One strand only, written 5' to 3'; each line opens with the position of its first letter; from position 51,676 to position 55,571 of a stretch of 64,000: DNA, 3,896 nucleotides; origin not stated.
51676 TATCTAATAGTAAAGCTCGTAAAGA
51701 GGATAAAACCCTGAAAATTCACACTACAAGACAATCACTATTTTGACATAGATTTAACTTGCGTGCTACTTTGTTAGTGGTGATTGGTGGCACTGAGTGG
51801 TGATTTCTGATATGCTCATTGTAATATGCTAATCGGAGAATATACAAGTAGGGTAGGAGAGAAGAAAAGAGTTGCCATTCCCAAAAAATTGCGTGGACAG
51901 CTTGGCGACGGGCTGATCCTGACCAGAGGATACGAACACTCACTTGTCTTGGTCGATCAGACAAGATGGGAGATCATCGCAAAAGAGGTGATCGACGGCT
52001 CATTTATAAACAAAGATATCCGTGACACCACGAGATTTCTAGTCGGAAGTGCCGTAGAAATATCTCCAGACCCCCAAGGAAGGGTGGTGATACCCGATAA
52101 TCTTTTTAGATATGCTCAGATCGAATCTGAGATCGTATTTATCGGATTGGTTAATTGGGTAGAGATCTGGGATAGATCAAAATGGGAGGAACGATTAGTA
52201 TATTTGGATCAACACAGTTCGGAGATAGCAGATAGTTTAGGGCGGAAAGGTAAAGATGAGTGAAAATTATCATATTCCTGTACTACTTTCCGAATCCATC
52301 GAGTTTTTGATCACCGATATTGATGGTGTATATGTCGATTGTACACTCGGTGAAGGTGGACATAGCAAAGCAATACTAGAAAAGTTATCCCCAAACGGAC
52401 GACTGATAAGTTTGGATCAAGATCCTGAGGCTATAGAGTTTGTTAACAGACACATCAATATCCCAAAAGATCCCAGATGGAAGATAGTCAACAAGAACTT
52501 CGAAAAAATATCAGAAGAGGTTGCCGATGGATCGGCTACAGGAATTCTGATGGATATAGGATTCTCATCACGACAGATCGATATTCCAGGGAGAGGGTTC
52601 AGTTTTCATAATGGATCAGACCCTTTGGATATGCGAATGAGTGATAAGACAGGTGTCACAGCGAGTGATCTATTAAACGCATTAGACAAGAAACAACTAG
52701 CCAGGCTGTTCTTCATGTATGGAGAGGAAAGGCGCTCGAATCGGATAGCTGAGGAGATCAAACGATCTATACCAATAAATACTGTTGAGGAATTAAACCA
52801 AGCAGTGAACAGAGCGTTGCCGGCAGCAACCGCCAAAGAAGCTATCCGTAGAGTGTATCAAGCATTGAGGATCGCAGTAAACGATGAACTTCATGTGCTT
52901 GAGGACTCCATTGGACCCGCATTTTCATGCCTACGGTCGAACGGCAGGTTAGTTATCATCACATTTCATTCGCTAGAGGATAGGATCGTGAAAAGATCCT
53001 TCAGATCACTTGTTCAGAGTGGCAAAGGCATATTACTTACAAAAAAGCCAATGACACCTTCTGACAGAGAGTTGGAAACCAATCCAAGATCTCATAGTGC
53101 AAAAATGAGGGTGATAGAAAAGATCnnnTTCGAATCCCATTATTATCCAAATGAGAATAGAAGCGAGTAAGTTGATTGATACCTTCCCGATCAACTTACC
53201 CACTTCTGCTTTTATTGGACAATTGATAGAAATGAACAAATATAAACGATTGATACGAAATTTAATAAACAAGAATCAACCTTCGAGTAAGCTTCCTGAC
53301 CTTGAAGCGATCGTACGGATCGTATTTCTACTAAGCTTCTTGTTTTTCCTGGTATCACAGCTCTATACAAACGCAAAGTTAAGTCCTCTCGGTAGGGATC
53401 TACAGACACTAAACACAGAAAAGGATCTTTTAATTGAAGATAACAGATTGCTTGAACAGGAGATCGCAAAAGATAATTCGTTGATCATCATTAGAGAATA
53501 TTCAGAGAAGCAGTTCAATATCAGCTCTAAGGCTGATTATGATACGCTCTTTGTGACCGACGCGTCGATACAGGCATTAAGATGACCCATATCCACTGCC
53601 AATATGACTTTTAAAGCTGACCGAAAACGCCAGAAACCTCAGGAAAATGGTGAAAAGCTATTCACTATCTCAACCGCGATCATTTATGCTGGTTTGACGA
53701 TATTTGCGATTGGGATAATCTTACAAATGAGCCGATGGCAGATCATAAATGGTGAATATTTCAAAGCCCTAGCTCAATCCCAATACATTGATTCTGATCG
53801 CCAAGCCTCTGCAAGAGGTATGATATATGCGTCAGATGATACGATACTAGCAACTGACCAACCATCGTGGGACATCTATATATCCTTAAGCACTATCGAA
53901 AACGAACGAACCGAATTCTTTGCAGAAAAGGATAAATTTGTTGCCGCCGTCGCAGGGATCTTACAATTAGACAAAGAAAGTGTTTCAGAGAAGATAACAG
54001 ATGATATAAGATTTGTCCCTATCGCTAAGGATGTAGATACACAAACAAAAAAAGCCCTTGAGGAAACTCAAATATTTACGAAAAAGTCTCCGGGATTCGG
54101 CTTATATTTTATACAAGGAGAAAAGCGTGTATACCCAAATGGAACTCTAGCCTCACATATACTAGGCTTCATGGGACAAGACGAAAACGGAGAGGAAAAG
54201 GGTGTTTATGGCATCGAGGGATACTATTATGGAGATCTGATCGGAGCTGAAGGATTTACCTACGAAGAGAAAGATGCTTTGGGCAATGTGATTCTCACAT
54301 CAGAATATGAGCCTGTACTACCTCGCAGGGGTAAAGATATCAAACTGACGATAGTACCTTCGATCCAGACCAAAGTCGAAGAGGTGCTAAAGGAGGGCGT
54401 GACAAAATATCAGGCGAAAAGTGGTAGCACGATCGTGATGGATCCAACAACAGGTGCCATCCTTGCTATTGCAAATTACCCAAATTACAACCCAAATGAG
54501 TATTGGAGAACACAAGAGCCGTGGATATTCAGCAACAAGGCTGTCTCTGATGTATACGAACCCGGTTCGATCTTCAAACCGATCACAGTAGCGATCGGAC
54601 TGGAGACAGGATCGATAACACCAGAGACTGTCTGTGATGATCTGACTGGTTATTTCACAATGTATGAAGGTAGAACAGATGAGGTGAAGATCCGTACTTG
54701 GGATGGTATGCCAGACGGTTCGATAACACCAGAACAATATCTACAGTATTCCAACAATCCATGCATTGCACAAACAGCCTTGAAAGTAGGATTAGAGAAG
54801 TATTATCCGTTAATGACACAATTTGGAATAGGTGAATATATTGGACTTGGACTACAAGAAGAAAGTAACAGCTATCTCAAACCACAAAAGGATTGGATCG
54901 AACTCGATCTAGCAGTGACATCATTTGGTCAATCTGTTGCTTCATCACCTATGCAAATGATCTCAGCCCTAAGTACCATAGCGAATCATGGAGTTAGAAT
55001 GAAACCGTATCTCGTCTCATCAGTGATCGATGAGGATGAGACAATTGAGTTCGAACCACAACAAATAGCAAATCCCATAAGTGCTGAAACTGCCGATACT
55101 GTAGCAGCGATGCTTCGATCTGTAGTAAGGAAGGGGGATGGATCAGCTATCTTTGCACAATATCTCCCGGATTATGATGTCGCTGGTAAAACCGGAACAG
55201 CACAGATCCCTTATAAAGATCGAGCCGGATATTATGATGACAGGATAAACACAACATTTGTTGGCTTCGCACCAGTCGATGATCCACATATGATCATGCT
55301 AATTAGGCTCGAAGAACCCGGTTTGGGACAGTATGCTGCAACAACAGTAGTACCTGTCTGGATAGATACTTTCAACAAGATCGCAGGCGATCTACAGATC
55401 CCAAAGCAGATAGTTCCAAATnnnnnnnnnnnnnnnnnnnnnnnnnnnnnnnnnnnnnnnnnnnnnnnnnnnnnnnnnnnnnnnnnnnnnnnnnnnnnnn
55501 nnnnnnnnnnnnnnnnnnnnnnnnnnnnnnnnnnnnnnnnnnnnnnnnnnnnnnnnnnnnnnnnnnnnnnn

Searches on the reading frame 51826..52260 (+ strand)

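Call 12: search_protein_families(library=pfam, proteins=[window:51826-52260:+], max_evalue=0.01)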
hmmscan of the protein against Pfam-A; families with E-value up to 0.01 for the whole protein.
window:51826-52260:+ (145 aa): 1 family
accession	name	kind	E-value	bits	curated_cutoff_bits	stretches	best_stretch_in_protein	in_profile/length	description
PF02381.23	MraZ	-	1e-25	89.9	23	2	74-133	3-62/72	MraZ protein, putative antitoxin-like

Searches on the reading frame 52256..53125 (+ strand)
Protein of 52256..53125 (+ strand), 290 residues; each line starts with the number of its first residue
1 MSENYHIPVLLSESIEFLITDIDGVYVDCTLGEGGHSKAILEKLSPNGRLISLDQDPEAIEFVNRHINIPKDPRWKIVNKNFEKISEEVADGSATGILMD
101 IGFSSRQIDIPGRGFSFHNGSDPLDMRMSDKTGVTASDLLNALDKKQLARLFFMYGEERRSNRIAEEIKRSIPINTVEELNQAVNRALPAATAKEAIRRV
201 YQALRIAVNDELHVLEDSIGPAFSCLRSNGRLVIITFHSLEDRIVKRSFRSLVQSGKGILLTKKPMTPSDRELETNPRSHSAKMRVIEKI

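Call 12: search_protein_families(library=pfam, proteins=[window:52256-53125:+], max_evalue=0.01)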
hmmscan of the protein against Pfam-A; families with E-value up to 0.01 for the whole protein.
window:52256-53125:+ (290 aa): 2 families
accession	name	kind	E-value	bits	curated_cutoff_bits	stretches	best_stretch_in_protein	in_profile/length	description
PF01795.25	Methyltransf_5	-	1.7e-88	297.5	27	1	5-290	3-309/309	MraW methylase family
PF13847.12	Methyltransf_31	-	0.003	17.7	27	0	26-68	7-49/145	Methyltransferase domain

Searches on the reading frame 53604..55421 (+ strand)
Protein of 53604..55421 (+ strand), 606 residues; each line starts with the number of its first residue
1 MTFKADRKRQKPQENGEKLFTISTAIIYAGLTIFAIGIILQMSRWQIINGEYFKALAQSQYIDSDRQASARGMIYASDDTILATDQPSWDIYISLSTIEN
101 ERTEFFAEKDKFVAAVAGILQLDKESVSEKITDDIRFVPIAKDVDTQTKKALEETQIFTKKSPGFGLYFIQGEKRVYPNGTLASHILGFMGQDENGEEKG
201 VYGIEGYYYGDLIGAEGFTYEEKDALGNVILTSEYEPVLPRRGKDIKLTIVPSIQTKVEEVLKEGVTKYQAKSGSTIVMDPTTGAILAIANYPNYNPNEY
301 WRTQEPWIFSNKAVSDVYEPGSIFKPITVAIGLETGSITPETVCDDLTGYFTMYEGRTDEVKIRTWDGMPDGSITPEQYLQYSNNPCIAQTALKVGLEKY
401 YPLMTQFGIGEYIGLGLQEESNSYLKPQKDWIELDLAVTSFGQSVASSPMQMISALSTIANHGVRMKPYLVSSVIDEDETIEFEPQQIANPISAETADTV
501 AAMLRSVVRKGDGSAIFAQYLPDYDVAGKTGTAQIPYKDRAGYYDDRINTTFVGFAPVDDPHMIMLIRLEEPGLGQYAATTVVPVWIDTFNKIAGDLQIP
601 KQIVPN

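Call 12: search_protein_families(library=pfam, proteins=[window:53604-55421:+], max_evalue=0.01)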
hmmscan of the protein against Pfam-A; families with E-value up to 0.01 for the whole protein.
window:53604-55421:+ (606 aa): 2 families
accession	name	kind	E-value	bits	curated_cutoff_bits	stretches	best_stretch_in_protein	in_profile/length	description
PF00905.27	Transpeptidase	-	4.4e-72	243.2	22.1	1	274-578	1-289/299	Penicillin binding protein transpeptidase domain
PF03717.20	PBP_dimer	-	1e-18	68.8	24.4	1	68-232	3-178/180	Penicillin-binding Protein dimerisation domain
